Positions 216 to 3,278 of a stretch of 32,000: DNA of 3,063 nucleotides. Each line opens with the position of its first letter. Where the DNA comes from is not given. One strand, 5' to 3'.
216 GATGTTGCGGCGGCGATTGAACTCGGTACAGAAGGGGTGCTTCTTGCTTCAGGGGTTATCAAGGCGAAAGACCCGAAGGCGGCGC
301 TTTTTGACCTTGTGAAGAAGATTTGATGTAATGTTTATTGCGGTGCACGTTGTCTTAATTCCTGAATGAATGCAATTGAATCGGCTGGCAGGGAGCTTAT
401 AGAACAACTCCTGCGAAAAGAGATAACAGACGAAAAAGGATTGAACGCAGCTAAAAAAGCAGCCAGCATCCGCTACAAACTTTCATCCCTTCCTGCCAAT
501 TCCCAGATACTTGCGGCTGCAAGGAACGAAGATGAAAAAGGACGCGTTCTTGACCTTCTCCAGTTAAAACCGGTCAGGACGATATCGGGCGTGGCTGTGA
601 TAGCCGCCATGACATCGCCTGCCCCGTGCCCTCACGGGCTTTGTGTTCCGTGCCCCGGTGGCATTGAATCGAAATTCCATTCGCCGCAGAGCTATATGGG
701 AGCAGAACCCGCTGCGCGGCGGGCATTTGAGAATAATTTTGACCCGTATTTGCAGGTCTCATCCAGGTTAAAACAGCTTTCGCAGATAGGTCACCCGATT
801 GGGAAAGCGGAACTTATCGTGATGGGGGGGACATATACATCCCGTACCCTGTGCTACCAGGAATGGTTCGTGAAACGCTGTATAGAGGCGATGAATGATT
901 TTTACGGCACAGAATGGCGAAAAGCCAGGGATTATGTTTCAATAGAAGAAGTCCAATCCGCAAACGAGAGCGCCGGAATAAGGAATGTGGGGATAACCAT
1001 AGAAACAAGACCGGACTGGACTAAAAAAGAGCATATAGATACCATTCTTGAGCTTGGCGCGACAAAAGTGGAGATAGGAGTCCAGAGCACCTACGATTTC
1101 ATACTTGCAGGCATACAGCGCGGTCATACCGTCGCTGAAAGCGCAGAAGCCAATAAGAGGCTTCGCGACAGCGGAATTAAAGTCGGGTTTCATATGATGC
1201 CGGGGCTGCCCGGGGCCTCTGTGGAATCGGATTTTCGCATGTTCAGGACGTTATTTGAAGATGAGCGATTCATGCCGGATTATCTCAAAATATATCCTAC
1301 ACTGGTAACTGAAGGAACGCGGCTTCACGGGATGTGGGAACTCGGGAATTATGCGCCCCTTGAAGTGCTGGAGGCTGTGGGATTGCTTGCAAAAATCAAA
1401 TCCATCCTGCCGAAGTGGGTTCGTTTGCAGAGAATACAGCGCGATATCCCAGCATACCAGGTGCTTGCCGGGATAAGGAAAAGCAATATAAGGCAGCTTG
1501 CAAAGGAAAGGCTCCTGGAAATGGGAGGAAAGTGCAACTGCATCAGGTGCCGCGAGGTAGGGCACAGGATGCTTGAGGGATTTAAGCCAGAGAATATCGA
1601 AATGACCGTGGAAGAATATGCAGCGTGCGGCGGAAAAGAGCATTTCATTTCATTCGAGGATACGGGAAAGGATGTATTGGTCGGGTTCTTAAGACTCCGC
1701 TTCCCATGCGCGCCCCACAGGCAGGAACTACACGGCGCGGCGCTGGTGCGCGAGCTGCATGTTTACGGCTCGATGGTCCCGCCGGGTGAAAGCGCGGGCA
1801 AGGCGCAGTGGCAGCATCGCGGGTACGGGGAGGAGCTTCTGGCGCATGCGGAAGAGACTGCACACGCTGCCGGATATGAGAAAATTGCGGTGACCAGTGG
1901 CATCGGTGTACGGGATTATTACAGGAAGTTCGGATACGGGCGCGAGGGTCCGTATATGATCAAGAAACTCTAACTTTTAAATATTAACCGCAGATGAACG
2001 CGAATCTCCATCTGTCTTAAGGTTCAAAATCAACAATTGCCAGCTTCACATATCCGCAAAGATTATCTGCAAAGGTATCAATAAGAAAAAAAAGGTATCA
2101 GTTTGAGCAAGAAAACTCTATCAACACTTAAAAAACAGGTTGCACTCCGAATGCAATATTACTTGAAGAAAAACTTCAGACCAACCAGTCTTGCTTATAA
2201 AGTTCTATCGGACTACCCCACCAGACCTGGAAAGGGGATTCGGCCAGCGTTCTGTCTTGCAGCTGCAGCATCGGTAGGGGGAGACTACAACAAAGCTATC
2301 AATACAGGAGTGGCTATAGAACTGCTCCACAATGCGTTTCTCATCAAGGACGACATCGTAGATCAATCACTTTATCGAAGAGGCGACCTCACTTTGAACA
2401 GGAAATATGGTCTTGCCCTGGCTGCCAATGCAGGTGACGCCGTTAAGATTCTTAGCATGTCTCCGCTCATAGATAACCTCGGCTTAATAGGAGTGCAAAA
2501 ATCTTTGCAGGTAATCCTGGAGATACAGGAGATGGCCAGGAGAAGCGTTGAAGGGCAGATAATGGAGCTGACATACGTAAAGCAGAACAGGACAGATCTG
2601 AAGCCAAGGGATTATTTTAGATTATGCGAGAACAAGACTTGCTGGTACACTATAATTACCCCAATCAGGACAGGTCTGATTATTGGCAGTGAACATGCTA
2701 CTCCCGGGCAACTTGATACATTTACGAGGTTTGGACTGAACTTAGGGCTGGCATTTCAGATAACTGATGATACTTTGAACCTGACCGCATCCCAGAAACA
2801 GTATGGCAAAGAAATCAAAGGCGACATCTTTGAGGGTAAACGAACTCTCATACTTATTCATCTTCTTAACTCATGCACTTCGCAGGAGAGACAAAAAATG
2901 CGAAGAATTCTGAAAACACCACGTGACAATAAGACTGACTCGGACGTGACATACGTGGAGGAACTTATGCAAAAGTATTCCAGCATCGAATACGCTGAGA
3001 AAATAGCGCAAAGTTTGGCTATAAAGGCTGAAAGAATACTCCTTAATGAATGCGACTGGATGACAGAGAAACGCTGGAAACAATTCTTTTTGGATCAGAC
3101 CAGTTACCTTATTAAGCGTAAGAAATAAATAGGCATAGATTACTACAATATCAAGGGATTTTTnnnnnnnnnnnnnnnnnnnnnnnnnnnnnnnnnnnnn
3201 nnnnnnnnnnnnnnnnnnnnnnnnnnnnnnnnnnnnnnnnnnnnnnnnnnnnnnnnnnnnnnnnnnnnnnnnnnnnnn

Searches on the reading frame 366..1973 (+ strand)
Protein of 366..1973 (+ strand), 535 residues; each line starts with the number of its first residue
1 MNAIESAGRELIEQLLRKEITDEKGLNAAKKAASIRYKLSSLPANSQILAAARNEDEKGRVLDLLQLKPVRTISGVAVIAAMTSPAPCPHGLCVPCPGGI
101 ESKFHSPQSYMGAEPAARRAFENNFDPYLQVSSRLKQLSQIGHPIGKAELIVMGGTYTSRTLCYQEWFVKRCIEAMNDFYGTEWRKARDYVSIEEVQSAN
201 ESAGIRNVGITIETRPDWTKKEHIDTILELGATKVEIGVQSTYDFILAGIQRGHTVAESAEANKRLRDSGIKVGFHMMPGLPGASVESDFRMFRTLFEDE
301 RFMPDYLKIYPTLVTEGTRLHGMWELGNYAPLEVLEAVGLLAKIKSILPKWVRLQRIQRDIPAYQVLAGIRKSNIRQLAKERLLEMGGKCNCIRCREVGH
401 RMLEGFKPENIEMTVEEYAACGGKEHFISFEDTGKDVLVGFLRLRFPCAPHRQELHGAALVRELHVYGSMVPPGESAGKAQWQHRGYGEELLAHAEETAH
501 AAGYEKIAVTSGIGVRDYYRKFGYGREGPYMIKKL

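Call 39: search_protein_families(library=pfam, proteins=[window:366-1973:+], max_evalue=0.001)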
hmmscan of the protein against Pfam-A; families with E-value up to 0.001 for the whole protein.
window:366-1973:+ (535 aa): 4 families
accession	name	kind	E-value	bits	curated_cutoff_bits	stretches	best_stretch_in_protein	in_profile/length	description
PF16199.10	Radical_SAM_C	-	7.4e-21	74.5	31.9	1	304-383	1-83/85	Radical_SAM C-terminal domain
PF04055.27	Radical_SAM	-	2.7e-14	54.1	29.5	1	130-287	29-157/166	Radical SAM superfamily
PF23613.1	ELP3_N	-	3.4e-14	53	27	1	7-73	4-70/70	ELP3 N-terminal domain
PF00583.31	Acetyltransf_1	-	3.7e-05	24.4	20.7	1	424-524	33-116/116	Acetyltransferase (GNAT) family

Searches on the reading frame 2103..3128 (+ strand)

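Call 39: search_protein_families(library=pfam, proteins=[window:2103-3128:+], max_evalue=0.001)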
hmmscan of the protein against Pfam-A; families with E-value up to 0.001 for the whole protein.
window:2103-3128:+ (341 aa): 1 family
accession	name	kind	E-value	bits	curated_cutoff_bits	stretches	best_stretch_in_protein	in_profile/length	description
PF00348.22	polyprenyl_synt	-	2.4e-56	191.2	27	1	32-286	5-248/251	Polyprenyl synthetase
